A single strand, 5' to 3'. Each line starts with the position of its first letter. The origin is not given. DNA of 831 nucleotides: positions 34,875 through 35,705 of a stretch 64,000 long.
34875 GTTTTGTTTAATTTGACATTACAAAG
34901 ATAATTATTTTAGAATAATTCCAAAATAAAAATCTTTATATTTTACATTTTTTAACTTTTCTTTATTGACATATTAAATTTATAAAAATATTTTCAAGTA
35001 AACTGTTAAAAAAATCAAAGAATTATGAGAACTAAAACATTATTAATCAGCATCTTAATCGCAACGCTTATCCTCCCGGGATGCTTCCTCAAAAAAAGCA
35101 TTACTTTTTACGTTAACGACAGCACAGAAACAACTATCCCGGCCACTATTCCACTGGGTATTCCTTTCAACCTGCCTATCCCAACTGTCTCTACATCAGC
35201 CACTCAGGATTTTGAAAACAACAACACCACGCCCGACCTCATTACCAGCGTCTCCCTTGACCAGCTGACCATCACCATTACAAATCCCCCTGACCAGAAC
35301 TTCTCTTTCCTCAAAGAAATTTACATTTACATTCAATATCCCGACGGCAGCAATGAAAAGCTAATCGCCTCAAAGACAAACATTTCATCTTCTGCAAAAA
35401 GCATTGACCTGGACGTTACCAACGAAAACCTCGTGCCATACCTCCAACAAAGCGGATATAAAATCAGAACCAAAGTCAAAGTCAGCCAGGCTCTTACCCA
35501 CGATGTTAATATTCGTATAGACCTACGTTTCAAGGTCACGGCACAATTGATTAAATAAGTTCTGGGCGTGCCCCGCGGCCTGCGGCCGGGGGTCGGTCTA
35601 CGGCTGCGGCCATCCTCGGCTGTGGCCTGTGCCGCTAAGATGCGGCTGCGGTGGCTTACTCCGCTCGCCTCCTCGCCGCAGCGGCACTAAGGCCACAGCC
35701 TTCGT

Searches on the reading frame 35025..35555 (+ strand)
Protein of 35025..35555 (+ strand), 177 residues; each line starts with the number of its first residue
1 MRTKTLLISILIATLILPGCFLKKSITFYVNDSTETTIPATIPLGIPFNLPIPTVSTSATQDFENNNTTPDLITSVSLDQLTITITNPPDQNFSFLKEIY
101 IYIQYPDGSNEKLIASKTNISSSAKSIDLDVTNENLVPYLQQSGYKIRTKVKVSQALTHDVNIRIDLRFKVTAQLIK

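Call 48: search_protein_families(library=padloc, alignment_id=A5, max_evalue=1e-10)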
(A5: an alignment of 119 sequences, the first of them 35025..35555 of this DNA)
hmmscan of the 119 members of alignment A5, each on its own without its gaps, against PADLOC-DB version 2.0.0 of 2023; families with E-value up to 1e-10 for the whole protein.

A. member 1, window:35025-35555:+ (177 aa): 0 families

B. families by the number of members that match (of 119 scanned): 51 families (the first 25 are shown)
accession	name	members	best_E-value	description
PDLC00651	ZorB3|ZorB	3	2.3e-14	MotB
PDLC00609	ZorB1|ZorB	3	2.3e-12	MotB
PDLC04135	mad3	2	3.1e-98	mads_3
PDLC03839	LeoA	2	1.2e-17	-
PDLC03841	LeoBC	2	1.2e-16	-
PDLC02861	DpdF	1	6.8e-103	DpdF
PDLC02864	DpdF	1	7.3e-83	DpdF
PDLC02374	dGTPase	1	1.3e-58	-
PDLC02870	DpdF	1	3.7e-48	DpdF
PDLC04606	PDC-M37B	1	6.3e-44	-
PDLC04140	mad8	1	1.6e-42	mads_8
PDLC04605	PDC-M37B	1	5.9e-40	-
PDLC03838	DolB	1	3.3e-33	-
PDLC02863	DpdF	1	1.4e-31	DpdF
PDLC03928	PsyrT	1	3e-30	-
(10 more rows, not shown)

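Call 65: search_protein_families(library=pfam, alignment_id=A5, max_evalue=0.00001)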
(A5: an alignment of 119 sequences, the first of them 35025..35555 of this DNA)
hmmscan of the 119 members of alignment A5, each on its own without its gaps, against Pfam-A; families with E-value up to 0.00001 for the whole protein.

A. member 1, window:35025-35555:+ (177 aa): 0 families

B. families by the number of members that match (of 119 scanned): 172 families (the first 25 are shown)
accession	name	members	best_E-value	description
PF01784.24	DUF34_NIF3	3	5e-75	Duf34/NIF3 (NGG1p interacting factor 3)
PF00691.25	OmpA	3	1.4e-23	OmpA family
PF07676.18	PD40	3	9.4e-21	WD40-like Beta Propeller Repeat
PF02591.20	Zn_ribbon_9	3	4.5e-14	C4-type zinc ribbon domain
PF03193.22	RsgA_GTPase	3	7.8e-11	RsgA GTPase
PF13401.12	AAA_22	3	1.5e-10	AAA domain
PF00483.29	NTP_transferase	2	1.6e-77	Nucleotidyl transferase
PF00515.34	TPR_1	2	5.4e-76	Tetratricopeptide repeat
PF01926.29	MMR_HSR1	2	5.7e-62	50S ribosome-binding GTPase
PF07719.23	TPR_2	2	1.3e-61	Tetratricopeptide repeat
PF01746.26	tRNA_m1G_MT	2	2.7e-56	tRNA (Guanine-1)-methyltransferase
PF00459.30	Inositol_P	2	5.2e-50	Inositol monophosphatase family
PF13181.12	TPR_8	2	3.2e-47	Tetratricopeptide repeat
PF00291.31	PALP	2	1.1e-43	Pyridoxal-phosphate dependent enzyme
PF17116.11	T9SS_plug_1st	2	2.1e-43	Type 9 secretion system plug protein 1st domain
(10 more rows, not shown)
